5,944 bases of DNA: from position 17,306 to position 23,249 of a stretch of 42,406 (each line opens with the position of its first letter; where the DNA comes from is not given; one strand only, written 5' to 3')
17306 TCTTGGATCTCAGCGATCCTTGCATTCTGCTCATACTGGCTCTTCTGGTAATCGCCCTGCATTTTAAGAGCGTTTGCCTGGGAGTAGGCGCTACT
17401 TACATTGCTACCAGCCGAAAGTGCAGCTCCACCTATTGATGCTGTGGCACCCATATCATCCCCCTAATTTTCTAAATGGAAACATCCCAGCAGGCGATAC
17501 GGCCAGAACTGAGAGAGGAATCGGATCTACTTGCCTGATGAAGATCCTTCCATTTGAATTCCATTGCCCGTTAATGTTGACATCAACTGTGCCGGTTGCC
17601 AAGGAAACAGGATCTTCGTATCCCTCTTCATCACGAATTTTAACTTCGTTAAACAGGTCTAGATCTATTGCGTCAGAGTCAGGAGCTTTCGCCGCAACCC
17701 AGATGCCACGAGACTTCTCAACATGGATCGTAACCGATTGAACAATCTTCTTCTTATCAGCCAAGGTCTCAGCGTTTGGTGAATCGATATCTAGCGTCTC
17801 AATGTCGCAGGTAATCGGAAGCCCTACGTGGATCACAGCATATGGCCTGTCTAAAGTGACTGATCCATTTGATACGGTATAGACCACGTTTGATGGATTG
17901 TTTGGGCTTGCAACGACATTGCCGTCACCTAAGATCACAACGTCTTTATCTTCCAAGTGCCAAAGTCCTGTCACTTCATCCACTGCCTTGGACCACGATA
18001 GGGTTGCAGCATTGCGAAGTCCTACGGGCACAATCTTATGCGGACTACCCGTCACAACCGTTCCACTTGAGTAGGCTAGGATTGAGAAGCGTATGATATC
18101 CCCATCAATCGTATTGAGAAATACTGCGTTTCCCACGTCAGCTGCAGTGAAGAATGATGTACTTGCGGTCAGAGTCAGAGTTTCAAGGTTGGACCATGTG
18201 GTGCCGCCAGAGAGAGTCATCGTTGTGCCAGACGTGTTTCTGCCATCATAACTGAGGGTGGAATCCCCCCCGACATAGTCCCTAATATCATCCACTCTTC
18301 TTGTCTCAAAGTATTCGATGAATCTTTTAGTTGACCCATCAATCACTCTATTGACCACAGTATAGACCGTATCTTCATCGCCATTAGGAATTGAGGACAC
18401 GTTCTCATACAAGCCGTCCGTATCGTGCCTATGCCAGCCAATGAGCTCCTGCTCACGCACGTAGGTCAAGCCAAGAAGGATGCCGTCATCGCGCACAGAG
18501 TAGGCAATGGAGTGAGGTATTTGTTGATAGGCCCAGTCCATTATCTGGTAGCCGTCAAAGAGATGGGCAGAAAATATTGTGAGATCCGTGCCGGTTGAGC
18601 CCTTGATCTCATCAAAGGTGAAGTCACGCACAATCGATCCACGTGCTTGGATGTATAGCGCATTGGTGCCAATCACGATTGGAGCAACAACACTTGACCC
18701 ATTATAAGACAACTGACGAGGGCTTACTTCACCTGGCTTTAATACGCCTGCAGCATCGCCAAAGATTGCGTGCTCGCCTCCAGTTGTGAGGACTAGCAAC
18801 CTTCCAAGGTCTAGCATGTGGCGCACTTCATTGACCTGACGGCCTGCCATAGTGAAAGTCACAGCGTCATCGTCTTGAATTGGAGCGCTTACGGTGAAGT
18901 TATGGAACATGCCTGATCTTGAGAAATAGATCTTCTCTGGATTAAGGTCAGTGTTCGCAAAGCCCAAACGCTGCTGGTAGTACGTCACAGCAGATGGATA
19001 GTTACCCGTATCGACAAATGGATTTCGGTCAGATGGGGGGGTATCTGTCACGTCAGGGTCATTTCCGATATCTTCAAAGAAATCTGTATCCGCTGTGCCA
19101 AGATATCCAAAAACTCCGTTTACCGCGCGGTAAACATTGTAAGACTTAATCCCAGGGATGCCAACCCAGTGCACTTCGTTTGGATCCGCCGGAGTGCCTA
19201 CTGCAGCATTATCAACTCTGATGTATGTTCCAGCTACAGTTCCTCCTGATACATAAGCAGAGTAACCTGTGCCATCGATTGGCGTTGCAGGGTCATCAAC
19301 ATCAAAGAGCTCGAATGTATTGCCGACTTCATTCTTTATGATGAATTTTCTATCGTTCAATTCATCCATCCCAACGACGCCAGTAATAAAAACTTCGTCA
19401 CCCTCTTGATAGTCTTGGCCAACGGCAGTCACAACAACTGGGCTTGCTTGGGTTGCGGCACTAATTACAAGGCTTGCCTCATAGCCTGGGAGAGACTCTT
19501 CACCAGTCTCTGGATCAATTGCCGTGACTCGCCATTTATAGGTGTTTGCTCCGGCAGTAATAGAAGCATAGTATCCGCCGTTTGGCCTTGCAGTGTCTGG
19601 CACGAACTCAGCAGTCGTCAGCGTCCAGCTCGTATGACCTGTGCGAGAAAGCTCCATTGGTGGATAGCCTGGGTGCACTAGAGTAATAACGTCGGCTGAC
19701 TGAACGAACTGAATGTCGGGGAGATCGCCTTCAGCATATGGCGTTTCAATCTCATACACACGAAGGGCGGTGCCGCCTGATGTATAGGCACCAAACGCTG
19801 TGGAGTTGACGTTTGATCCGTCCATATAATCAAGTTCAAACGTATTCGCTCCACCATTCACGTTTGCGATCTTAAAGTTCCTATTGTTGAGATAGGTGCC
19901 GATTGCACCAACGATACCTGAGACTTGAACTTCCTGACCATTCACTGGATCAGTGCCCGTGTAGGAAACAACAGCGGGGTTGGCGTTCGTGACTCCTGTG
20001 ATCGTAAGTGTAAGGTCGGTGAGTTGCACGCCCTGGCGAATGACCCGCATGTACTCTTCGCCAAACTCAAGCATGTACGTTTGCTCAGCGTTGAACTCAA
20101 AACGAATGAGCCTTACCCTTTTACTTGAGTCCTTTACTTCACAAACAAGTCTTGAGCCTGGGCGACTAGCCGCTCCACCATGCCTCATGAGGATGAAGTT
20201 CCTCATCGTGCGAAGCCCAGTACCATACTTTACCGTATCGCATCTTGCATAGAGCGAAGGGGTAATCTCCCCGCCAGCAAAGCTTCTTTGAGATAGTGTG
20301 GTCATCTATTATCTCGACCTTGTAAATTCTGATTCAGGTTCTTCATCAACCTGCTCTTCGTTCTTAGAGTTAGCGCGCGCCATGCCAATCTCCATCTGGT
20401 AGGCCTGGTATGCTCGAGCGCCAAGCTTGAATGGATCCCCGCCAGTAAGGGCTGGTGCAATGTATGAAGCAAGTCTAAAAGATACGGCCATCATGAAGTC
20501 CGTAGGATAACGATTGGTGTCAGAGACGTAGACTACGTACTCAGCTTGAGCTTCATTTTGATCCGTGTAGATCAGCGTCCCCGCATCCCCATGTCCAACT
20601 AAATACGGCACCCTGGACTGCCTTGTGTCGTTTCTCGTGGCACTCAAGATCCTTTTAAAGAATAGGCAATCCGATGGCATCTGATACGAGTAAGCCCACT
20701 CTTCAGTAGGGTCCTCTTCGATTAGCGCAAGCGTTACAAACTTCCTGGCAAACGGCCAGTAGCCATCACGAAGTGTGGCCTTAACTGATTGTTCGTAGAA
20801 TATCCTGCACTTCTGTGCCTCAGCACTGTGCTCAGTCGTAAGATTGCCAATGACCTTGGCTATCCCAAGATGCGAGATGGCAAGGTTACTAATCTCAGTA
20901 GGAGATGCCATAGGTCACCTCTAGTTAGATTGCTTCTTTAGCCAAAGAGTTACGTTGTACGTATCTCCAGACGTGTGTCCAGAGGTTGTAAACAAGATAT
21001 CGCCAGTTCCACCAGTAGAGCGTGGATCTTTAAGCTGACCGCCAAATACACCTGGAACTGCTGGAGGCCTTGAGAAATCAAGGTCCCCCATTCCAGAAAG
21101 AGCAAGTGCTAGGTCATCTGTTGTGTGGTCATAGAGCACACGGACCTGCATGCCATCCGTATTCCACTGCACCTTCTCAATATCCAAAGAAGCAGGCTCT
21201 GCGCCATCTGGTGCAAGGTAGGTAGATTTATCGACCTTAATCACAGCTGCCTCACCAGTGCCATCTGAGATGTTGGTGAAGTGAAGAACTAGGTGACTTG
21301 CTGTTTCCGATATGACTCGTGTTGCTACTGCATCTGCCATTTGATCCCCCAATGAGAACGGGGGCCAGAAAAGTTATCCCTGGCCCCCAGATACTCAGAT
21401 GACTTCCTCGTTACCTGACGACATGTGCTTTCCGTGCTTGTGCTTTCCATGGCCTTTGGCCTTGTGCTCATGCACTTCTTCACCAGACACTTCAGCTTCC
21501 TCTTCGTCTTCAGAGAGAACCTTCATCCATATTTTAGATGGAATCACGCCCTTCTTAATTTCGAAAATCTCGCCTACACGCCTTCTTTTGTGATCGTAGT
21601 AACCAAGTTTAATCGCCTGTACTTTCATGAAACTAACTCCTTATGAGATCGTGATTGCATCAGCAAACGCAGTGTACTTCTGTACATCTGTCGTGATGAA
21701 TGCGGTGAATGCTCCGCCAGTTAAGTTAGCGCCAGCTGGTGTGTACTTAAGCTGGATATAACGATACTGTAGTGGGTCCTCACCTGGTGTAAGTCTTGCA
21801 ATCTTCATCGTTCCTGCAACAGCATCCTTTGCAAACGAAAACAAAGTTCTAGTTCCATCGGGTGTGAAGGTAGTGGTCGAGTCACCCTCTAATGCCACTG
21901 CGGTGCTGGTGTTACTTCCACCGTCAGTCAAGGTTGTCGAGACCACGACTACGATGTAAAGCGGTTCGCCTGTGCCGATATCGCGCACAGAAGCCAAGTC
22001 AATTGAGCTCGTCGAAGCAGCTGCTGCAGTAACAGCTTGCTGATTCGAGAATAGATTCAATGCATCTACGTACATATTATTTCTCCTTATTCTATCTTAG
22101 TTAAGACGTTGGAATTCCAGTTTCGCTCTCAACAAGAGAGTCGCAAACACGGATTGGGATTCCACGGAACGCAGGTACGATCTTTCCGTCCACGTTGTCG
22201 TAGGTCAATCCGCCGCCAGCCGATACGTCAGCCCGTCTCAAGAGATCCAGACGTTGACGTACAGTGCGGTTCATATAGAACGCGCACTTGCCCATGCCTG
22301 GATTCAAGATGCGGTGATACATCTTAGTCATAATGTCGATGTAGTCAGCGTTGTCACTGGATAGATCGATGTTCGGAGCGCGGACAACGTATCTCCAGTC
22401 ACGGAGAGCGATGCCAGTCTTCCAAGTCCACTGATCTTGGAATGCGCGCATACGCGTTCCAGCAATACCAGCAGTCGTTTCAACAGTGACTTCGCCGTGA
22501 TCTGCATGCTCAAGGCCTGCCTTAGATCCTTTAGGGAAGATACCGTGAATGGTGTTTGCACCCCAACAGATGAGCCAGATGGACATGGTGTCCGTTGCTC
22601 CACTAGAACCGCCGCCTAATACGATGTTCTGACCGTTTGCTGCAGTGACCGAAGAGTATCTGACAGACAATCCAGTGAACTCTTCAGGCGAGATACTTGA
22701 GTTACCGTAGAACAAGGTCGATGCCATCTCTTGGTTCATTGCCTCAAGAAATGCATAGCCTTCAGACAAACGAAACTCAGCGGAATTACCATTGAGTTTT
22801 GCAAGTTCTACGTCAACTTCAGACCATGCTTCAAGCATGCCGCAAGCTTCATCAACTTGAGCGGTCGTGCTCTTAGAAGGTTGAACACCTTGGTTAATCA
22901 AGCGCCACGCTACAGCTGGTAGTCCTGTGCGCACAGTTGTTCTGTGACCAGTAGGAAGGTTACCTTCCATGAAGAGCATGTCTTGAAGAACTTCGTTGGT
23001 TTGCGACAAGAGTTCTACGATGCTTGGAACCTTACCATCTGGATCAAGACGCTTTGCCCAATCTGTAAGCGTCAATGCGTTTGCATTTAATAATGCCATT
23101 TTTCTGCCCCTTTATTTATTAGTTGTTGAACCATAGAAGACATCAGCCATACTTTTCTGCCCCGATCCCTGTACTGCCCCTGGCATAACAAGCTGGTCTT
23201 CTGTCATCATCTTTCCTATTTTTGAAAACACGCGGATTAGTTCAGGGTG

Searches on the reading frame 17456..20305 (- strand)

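Call 12: search_protein_families(library=pfam, proteins=[window:17456-20305:-], max_evalue=0.01)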
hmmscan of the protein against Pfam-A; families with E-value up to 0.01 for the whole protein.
window:17456-20305:- (949 aa): 1 family
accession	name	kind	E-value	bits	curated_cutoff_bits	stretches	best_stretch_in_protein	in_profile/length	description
PF16190.11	E1_FCCH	-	1.2e-10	41.7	29.5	1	290-357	4-66/70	Ubiquitin-activating enzyme E1 FCCH domain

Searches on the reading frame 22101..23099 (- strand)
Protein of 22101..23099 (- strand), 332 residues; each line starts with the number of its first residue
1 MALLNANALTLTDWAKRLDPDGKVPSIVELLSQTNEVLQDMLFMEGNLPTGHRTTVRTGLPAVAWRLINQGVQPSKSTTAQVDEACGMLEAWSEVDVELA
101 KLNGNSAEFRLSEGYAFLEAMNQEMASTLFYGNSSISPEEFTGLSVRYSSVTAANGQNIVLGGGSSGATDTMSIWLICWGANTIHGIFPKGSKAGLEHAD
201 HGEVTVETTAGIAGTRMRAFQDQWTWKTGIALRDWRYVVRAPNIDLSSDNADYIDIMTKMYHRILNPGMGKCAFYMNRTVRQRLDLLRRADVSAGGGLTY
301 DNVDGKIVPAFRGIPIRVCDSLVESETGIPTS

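Call 12: search_protein_families(library=pfam, proteins=[window:22101-23099:-], max_evalue=0.01)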
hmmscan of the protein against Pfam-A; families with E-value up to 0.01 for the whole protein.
window:22101-23099:- (332 aa): 1 family
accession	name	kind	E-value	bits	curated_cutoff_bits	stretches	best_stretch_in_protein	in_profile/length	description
PF20911.3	GP7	-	1.5e-119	399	27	1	19-328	1-311/313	Major capsid protein GP7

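Call 76: find_encoding_contigs(protein=window:22101-23099:-, flank=10000, max_places=5)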
Protein window:22101-23099:- (332 aa): no gene with exactly this product is on record in the collection.
